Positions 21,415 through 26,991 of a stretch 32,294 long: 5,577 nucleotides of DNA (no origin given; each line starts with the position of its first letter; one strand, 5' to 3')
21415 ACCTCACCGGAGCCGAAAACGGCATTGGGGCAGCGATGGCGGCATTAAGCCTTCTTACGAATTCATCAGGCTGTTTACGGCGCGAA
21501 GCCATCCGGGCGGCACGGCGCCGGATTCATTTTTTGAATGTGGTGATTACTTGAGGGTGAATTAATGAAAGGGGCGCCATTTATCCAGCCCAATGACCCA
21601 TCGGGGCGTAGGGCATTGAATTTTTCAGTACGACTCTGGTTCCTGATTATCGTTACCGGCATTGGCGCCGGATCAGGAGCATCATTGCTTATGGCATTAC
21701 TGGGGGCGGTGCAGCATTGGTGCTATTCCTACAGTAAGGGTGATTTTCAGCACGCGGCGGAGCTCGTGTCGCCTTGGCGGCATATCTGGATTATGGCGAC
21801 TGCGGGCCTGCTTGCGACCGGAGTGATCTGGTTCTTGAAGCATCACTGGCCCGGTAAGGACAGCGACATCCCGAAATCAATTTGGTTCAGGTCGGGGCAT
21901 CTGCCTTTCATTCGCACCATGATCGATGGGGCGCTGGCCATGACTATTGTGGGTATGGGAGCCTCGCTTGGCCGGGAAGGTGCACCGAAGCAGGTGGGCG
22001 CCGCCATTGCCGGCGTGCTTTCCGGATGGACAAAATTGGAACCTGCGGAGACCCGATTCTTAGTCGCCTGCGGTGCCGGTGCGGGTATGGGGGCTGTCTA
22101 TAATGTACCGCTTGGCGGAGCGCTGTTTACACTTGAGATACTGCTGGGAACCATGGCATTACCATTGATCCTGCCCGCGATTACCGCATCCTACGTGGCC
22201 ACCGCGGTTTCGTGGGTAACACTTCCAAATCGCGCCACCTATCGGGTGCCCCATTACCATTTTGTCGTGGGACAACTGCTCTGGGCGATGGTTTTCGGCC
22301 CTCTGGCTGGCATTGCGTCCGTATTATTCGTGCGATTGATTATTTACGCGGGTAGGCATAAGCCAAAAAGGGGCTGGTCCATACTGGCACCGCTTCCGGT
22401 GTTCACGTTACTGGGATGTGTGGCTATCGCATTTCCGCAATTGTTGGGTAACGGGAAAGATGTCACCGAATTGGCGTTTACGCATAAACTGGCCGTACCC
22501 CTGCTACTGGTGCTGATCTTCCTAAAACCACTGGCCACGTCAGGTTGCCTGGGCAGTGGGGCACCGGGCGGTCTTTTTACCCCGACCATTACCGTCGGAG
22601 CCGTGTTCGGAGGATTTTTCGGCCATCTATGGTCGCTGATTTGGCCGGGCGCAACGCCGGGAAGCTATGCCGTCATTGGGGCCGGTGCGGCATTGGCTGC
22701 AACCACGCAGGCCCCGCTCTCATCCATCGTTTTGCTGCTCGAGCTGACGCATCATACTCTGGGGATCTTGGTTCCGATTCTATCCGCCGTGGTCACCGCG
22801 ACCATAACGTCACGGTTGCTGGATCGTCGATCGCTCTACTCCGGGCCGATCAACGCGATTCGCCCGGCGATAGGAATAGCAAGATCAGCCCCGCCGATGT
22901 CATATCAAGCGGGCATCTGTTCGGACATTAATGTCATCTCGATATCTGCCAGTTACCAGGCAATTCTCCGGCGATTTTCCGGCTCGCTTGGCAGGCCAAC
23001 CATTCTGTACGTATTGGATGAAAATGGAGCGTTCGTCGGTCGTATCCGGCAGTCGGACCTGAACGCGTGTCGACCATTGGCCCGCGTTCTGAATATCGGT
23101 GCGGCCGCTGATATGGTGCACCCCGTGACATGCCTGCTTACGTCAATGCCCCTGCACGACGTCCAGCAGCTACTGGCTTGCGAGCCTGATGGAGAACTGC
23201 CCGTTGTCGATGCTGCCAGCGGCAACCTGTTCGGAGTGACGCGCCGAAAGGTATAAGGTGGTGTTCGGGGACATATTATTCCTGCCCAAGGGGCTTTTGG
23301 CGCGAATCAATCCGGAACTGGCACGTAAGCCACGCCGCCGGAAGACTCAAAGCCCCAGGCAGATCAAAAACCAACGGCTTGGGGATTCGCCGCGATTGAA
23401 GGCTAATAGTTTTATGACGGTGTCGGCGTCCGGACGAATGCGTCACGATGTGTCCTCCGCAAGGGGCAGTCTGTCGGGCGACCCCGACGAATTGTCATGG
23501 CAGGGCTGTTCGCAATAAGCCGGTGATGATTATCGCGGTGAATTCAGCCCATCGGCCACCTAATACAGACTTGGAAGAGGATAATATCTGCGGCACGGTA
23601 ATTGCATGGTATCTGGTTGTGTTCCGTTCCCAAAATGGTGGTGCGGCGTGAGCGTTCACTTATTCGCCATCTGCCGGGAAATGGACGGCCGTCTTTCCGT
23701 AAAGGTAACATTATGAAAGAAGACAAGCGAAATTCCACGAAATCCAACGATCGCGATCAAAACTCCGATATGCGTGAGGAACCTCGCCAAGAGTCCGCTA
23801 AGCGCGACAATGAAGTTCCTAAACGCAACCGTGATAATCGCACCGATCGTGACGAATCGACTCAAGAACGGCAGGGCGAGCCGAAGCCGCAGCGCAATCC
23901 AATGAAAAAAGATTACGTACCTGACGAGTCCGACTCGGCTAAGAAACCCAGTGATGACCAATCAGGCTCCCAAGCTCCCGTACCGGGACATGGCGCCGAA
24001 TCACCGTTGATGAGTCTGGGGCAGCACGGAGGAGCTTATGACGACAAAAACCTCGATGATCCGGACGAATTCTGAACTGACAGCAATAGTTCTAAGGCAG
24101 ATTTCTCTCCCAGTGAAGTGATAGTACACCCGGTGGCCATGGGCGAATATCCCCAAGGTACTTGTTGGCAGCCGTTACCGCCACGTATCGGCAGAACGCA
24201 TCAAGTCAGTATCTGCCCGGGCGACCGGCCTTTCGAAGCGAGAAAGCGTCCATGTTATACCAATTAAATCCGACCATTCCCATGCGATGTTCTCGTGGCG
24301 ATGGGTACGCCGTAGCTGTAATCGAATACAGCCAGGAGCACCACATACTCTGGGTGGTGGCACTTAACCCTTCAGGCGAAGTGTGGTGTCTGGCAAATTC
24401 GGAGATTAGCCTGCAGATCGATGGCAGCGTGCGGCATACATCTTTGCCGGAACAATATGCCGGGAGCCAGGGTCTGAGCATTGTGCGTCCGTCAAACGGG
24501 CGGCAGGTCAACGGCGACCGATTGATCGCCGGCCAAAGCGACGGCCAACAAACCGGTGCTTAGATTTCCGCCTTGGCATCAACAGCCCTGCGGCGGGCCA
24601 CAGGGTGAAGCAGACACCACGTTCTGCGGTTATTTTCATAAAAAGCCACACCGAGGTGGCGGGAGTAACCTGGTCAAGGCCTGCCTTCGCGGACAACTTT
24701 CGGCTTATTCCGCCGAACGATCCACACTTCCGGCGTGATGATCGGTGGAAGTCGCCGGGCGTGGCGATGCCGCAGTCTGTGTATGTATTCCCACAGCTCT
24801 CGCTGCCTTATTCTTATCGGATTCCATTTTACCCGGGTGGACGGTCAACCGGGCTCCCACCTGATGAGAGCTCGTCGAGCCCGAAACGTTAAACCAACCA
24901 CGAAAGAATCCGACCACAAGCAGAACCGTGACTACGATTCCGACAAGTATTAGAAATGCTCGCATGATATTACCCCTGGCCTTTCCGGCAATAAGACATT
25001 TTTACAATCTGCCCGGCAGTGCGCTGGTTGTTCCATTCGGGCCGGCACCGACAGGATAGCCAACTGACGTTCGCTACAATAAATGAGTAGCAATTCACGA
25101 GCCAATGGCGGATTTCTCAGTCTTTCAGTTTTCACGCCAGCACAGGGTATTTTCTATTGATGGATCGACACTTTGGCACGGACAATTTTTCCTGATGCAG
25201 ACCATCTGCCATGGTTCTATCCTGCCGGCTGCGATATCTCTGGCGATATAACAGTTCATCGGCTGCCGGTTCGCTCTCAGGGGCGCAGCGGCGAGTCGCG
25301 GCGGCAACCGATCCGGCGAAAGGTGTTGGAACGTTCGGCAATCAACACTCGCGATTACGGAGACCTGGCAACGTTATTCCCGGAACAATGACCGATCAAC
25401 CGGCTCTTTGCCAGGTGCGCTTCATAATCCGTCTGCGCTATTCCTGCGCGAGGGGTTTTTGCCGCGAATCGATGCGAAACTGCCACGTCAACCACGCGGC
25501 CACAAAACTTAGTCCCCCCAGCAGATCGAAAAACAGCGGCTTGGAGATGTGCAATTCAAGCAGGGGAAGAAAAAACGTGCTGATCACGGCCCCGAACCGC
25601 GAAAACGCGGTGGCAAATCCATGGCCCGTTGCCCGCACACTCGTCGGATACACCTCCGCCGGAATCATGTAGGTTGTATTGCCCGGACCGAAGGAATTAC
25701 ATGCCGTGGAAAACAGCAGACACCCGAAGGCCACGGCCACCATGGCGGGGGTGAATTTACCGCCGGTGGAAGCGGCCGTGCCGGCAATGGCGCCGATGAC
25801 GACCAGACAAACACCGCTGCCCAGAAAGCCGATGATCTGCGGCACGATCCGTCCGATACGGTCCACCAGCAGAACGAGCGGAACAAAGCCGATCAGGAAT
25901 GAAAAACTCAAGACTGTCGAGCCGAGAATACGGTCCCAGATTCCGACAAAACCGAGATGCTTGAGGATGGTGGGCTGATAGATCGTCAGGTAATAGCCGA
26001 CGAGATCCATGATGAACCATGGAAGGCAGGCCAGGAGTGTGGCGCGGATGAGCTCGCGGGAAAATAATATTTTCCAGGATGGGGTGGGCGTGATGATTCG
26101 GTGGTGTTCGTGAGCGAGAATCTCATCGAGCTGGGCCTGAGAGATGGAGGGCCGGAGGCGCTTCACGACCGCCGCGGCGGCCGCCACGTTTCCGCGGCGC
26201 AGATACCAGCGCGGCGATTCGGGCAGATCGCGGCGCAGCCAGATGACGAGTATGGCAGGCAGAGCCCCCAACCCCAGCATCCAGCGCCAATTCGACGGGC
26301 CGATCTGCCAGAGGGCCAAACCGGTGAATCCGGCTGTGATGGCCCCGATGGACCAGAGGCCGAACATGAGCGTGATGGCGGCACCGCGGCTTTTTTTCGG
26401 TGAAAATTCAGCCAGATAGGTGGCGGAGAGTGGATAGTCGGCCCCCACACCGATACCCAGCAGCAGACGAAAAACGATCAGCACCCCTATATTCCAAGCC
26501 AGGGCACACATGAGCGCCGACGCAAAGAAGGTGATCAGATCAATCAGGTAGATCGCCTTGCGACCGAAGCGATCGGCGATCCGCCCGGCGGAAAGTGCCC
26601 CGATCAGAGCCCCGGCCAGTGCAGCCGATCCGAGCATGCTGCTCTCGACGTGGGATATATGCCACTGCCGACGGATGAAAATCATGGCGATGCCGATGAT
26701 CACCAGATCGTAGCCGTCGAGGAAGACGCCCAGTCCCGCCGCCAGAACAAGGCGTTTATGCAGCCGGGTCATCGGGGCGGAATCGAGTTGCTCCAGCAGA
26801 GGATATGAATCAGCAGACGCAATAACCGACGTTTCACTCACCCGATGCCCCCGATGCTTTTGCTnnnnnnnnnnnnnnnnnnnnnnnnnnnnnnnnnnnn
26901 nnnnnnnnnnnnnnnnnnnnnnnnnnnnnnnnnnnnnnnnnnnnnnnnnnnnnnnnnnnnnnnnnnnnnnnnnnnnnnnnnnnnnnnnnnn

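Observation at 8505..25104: Dense cluster of nine sigma-54 promoter matches (one weak) around a single bEBP: candidate sigma-54-controlled envelope/stress island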

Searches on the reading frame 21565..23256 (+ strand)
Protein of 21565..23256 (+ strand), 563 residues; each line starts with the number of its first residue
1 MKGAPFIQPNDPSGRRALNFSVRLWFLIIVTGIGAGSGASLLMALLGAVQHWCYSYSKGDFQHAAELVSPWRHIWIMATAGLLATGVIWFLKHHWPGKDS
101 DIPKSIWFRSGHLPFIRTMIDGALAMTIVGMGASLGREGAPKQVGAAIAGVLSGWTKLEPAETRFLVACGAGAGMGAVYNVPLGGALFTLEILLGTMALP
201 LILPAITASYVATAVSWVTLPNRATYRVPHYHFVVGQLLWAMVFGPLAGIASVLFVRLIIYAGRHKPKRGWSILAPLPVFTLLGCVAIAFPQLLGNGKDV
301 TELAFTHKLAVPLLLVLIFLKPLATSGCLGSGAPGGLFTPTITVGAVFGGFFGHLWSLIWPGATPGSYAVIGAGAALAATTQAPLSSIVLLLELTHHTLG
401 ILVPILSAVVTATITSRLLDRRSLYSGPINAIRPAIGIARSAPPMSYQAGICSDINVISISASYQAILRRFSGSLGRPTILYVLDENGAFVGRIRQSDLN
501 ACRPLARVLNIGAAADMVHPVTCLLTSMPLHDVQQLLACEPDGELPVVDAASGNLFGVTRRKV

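Call 9: search_protein_families(library=pfam, proteins=[window:21565-23256:+], max_evalue=0.01)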
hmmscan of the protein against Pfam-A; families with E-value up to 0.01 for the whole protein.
window:21565-23256:+ (563 aa): 1 family
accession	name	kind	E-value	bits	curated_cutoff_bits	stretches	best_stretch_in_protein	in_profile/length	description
PF00654.25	Voltage_CLC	-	4.9e-77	259.9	24.8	1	109-417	31-346/346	Voltage gated chloride channel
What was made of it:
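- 21098..23256 (+): 82-aa ORF and ClC channel gene downstream of the 21004 box. Voltage_CLC at 4.9e-77 (call 9).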

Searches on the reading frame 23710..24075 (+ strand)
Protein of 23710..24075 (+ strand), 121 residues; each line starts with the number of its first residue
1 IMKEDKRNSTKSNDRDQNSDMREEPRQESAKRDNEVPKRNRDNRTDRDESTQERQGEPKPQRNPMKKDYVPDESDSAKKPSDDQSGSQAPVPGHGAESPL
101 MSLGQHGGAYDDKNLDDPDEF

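Call 26: search_protein_families(library=ncbifam, proteins=[window:23710-24075:+], max_evalue=0.01)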
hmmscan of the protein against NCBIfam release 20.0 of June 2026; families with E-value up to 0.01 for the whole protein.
window:23710-24075:+ (121 aa): 0 families

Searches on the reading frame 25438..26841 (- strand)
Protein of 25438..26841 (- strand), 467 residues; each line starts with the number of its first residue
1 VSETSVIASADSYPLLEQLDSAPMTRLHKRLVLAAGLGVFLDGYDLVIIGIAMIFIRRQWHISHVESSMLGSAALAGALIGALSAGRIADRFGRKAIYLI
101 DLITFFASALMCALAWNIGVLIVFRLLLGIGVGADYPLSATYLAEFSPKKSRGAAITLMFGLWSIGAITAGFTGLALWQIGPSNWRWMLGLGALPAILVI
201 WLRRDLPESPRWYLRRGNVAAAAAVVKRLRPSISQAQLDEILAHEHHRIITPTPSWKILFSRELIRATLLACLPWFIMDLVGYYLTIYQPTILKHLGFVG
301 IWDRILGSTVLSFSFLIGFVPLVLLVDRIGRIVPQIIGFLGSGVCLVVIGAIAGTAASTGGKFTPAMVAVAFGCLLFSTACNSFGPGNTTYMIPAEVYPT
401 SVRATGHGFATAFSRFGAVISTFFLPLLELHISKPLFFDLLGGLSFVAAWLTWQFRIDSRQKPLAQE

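Call 10: search_protein_families(library=pfam, proteins=[window:25438-26841:-], max_evalue=0.01)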
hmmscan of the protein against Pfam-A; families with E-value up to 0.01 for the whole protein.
window:25438-26841:- (467 aa): 3 families
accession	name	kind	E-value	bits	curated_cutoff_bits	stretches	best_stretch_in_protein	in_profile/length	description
PF00083.30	Sugar_tr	-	3.5e-65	221.1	22.3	1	33-462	3-443/452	Sugar (and other) transporter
PF07690.21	MFS_1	-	3.9e-37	128.4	33.4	1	37-421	3-346/347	Major Facilitator Superfamily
PF03137.26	OATP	-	5.2e-05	22.2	25.8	0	54-112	318-377/545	Organic Anion Transporter Polypeptide (OATP) family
